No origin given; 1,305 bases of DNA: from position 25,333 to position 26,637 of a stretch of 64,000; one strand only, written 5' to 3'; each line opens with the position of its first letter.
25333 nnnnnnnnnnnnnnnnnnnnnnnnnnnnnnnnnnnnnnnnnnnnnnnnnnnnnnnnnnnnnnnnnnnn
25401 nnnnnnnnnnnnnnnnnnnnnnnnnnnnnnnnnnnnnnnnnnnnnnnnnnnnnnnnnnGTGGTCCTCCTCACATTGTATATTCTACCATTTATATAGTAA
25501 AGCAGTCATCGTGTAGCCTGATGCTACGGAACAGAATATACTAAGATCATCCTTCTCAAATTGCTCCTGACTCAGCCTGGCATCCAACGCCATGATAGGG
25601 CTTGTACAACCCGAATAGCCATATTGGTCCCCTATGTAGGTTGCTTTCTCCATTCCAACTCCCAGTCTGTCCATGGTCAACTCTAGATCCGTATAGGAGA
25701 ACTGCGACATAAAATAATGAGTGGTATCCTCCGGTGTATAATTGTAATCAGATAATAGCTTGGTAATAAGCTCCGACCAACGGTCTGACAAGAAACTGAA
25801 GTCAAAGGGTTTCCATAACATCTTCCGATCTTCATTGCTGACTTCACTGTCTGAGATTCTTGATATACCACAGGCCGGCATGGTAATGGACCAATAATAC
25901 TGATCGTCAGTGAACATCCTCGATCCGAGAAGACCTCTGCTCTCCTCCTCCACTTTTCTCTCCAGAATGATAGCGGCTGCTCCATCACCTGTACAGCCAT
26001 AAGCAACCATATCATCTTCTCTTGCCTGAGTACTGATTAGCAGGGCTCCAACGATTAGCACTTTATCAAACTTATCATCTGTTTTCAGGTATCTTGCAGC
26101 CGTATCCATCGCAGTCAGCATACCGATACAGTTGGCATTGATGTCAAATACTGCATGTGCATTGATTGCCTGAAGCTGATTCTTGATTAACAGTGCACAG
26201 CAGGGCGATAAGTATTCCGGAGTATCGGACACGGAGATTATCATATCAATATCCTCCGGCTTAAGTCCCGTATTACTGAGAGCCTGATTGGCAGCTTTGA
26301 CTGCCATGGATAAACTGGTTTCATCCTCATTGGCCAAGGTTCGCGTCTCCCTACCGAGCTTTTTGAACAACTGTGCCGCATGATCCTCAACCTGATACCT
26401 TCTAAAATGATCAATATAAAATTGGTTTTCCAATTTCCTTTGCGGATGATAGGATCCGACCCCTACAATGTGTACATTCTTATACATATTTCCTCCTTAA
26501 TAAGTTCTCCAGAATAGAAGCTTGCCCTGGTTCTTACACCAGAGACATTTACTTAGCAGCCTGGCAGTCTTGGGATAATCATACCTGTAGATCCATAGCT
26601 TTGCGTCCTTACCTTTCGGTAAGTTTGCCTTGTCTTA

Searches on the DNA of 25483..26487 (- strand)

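Call 63: search_rna_families(sources=[L066, L125, L126, L127, L128, L129, L130, L131, L132, L133, L134, L135], threshold=gathering, show_alignments=0)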
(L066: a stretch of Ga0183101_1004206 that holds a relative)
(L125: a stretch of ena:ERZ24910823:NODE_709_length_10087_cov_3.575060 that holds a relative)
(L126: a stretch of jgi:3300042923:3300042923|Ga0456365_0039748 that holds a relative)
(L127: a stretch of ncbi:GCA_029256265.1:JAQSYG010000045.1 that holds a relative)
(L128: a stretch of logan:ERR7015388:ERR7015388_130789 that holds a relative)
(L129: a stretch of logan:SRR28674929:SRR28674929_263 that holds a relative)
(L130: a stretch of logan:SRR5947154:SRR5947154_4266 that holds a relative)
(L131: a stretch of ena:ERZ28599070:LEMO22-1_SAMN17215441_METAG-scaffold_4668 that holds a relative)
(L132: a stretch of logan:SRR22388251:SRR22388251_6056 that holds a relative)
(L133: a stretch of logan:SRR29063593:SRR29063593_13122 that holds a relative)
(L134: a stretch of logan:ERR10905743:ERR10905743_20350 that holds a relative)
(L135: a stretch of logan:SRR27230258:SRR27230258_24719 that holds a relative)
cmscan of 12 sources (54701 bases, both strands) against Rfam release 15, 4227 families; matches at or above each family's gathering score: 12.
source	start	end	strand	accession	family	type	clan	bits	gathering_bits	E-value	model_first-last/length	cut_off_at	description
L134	2347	2434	+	RF01051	c-di-GMP-I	Cis-reg; riboswitch;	CL00126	77.7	35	1.2e-13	1-87/87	no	c-di-GMP-I riboswitch aptamer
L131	742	828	+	RF01051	c-di-GMP-I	Cis-reg; riboswitch;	CL00126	74.9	35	6e-13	1-87/87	no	c-di-GMP-I riboswitch aptamer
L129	2350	2436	+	RF01051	c-di-GMP-I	Cis-reg; riboswitch;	CL00126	73.7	35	1.2e-12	1-87/87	no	c-di-GMP-I riboswitch aptamer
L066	1179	1264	+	RF01051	c-di-GMP-I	Cis-reg; riboswitch;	CL00126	73.1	35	1.7e-12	1-87/87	no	c-di-GMP-I riboswitch aptamer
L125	2350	2436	+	RF01051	c-di-GMP-I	Cis-reg; riboswitch;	CL00126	72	35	3.1e-12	1-87/87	no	c-di-GMP-I riboswitch aptamer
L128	1835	1924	+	RF01051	c-di-GMP-I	Cis-reg; riboswitch;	CL00126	68.9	35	1.8e-11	1-87/87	no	c-di-GMP-I riboswitch aptamer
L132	1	76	+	RF01051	c-di-GMP-I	Cis-reg; riboswitch;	CL00126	65.9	35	9.6e-11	13-87/87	5'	c-di-GMP-I riboswitch aptamer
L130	1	75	+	RF01051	c-di-GMP-I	Cis-reg; riboswitch;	CL00126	64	35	2.7e-10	13-87/87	5'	c-di-GMP-I riboswitch aptamer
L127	2350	2437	+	RF03167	c-di-GMP-I-GGC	Cis-reg; riboswitch;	CL00126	63.7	59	8.9e-13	1-80/80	no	c-di-GMP-I-GGC riboswitch aptamer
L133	857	944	+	RF03167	c-di-GMP-I-GGC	Cis-reg; riboswitch;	CL00126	63.4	59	1.1e-12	1-80/80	no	c-di-GMP-I-GGC riboswitch aptamer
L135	2349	2437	+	RF03167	c-di-GMP-I-GGC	Cis-reg; riboswitch;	CL00126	61.7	59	3.3e-12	1-80/80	no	c-di-GMP-I-GGC riboswitch aptamer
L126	2207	2294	+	RF03167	c-di-GMP-I-GGC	Cis-reg; riboswitch;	CL00126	60.6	59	6.7e-12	1-80/80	no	c-di-GMP-I-GGC riboswitch aptamer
